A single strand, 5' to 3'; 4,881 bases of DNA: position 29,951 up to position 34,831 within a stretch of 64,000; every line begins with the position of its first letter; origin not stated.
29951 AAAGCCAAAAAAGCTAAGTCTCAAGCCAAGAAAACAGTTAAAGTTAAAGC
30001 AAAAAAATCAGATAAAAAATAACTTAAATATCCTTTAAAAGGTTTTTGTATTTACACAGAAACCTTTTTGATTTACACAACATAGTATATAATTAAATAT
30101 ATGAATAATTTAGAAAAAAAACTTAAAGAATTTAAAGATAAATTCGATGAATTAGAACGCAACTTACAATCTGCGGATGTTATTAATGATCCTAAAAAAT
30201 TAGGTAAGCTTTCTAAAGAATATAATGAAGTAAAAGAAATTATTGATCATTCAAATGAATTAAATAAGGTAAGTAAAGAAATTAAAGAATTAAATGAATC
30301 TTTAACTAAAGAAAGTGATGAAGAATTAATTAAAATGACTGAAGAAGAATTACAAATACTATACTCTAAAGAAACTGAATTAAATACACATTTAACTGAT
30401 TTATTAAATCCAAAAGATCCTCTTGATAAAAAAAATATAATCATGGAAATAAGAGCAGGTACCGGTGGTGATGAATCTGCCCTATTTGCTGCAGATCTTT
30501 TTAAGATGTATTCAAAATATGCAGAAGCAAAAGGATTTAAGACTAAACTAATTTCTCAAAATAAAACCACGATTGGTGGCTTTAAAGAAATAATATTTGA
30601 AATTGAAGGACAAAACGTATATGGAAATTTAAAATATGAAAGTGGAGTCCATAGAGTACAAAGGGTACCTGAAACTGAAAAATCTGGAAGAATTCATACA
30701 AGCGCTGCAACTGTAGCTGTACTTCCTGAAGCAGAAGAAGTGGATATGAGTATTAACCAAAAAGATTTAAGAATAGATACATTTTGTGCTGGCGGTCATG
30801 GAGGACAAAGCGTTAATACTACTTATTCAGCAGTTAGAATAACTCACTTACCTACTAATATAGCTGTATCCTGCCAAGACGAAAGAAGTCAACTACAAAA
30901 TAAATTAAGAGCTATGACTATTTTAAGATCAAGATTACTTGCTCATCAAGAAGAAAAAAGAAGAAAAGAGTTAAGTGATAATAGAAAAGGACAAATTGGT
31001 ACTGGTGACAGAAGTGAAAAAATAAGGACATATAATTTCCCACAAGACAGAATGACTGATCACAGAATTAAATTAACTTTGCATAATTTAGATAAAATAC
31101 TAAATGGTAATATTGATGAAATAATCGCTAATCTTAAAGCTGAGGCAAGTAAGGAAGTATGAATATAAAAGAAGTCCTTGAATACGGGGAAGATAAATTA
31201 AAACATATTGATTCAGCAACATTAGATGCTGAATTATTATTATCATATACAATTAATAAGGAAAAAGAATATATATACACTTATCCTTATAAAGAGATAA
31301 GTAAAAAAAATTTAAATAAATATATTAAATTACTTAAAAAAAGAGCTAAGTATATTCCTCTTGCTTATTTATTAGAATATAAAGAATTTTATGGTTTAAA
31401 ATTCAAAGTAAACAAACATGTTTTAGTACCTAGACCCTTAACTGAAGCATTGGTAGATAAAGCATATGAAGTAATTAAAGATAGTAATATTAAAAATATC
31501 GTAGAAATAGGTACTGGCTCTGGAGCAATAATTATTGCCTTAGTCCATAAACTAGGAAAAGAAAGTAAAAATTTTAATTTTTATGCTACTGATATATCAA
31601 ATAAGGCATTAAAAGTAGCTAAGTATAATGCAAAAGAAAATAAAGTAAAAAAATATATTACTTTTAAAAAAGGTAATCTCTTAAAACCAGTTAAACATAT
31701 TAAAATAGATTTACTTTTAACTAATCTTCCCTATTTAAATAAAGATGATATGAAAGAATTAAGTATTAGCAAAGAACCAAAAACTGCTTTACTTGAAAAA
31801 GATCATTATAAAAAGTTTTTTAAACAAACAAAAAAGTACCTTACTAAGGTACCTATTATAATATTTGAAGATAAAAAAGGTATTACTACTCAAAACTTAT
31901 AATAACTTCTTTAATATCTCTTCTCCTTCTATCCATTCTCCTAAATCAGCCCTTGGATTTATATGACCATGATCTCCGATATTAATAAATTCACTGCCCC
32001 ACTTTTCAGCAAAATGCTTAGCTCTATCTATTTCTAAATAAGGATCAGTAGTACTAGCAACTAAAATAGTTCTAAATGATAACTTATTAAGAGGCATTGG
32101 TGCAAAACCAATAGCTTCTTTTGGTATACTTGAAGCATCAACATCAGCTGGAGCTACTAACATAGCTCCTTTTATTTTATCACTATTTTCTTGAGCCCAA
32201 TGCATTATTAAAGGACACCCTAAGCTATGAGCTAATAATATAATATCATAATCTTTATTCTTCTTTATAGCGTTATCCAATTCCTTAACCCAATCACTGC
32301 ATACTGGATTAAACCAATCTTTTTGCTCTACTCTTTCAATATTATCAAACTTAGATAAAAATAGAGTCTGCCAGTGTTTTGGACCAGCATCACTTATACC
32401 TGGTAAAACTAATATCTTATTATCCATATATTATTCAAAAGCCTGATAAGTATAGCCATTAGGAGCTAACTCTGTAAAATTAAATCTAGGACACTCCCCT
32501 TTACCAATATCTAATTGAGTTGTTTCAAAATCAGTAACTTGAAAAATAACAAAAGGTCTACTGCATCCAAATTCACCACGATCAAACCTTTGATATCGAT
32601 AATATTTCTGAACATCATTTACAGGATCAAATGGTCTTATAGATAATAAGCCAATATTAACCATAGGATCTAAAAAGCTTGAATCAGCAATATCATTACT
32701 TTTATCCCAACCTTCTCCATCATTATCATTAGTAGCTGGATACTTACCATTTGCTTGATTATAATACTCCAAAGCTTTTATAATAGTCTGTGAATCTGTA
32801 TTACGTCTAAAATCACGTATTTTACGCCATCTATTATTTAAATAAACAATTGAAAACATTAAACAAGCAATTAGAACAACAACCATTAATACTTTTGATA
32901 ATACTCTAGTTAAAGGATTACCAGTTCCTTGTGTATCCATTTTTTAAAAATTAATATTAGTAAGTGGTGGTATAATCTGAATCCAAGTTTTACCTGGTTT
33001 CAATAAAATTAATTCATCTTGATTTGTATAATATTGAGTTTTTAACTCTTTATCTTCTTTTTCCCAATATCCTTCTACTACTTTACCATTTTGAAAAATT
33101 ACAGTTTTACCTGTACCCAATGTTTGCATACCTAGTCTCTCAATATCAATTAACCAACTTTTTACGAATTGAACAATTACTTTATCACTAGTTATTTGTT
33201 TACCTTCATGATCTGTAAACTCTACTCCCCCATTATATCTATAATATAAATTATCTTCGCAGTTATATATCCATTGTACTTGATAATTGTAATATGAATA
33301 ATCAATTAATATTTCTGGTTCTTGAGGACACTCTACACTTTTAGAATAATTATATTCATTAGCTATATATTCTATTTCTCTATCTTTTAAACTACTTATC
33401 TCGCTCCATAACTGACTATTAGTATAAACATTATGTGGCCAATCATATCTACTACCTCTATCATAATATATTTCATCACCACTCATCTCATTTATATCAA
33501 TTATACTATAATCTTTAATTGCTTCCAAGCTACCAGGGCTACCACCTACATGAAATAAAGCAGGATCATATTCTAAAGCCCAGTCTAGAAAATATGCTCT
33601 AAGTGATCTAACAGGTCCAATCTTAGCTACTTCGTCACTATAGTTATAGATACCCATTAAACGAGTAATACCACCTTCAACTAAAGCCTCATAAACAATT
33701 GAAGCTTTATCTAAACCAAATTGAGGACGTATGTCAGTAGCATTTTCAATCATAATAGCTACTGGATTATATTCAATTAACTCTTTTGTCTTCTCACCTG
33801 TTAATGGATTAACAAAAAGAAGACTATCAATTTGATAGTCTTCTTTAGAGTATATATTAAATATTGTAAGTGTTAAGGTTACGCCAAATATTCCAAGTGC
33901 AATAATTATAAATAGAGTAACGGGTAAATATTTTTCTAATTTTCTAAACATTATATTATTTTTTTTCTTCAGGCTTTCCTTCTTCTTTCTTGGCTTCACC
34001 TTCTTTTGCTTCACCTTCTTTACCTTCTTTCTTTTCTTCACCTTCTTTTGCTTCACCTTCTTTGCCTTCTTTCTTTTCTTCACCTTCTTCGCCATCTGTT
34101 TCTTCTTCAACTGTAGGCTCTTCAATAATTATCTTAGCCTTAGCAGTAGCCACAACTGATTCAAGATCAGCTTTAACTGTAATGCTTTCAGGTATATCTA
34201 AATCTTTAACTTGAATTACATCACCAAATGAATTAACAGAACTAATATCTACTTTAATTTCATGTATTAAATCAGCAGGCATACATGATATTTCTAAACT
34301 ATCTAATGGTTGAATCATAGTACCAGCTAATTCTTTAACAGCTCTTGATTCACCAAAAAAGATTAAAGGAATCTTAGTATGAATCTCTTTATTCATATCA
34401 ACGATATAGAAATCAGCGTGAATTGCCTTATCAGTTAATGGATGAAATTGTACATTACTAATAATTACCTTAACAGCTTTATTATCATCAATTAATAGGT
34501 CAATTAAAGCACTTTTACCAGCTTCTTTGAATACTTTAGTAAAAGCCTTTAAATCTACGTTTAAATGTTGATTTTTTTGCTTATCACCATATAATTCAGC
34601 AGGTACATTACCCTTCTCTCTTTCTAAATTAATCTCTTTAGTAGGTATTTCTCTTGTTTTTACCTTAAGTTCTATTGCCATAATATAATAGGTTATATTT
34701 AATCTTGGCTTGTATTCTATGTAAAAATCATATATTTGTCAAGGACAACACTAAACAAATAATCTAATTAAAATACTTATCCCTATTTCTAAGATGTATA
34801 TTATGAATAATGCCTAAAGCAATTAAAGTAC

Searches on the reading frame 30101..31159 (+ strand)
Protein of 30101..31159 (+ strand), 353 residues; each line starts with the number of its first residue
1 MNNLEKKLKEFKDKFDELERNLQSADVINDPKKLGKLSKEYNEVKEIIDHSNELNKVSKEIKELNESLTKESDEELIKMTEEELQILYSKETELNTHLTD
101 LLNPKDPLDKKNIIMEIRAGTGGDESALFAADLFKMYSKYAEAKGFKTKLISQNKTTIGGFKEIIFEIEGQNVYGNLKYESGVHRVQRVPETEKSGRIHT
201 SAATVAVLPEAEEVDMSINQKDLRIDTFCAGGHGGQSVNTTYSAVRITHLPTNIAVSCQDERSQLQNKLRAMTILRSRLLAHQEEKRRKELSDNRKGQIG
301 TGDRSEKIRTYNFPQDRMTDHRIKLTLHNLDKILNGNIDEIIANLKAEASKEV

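Call 30: find_homologous_proteins(query=window:30101-31159:+, max_evalue=1e-30)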
Query window:30101-31159:+ (353 aa): 8000 proteins with E <= 1e-30 among 8000 candidates; the best 120 are listed.
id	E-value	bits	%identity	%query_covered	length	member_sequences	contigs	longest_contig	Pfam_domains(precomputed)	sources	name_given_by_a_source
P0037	1.5e-223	759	100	100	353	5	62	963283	PF03462.24,PF00472.27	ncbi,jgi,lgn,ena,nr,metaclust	ncbi:peptide chain release factor 1 [bacterium]|jgi:peptide chain release factor 1|nr:peptide chain 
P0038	2.9e-184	630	82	100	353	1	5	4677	PF03462.24,PF00472.27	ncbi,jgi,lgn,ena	-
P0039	5.5e-162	556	73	98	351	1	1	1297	PF03462.24,PF00472.27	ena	-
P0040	1.9e-160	551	-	-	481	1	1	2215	PF03462.24,PF00472.27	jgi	-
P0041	3.5e-159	547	71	100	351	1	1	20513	PF03462.24,PF00472.27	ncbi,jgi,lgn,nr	ncbi:peptide chain release factor 1 [Patescibacteria group bacterium]|nr:peptide chain release facto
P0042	4.0e-159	547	71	100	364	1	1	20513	PF03462.24,PF00472.27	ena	-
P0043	4.2e-158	544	72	97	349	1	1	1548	PF03462.24,PF00472.27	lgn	-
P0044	5.4e-158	543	72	99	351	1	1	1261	PF03462.24,PF00472.27,PF16326.11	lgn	-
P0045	9.2e-158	543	71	98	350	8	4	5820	PF03462.24,PF00472.27,PF16326.11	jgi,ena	-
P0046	6.2e-157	540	71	98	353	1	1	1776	PF03462.24,PF00472.27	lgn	-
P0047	1.1e-156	539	71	98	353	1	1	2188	PF03462.24,PF00472.27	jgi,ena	-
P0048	2.0e-156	538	71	98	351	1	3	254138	PF03462.24,PF00472.27,PF16326.11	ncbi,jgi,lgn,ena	-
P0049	1.2e-155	536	71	98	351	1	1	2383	PF03462.24,PF00472.27,PF16326.11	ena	-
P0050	2.0e-155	535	69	99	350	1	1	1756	PF03462.24,PF00472.27,PF16326.11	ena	-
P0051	7.4e-155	533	70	98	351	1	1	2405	PF03462.24,PF00472.27,PF16326.11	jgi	-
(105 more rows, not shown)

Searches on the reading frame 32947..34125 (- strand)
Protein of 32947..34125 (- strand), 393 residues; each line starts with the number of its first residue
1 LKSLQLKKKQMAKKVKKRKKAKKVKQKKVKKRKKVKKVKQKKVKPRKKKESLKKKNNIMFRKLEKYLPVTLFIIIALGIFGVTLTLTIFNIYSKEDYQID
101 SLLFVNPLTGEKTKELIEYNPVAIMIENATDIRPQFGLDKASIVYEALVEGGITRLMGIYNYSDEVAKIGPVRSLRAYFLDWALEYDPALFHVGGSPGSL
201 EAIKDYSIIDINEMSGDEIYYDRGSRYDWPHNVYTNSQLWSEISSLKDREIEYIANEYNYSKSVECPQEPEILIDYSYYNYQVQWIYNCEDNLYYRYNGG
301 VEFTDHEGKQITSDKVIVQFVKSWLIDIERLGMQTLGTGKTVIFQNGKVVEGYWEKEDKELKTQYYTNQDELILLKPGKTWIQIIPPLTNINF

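Call 35: search_protein_families(library=pfam, proteins=[window:32947-34125:-], max_evalue=0.001)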
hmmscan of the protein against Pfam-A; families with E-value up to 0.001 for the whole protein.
window:32947-34125:- (393 aa): 2 families
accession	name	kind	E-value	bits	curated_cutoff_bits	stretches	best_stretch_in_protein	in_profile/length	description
PF11258.13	DUF3048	-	2.1e-40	138.7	25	1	108-243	1-142/148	Protein of unknown function (DUF3048) N-terminal domain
PF17479.7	DUF3048_C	-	4.2e-23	82.3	25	1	274-382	3-114/114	Protein of unknown function (DUF3048) C-terminal domain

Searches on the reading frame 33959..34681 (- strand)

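Call 35: search_protein_families(library=pfam, proteins=[window:33959-34681:-], max_evalue=0.001)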
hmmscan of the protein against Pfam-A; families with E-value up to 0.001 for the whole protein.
window:33959-34681:- (241 aa): 2 families
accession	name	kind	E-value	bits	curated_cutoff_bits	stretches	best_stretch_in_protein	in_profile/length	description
PF01386.24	Ribosomal_L25p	-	1.8e-19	70.4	23.6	1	5-91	1-82/82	Ribosomal L25p family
PF14693.11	Ribosomal_TL5_C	-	4.5e-18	65.8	27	1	99-182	1-82/84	Ribosomal protein TL5, C-terminal domain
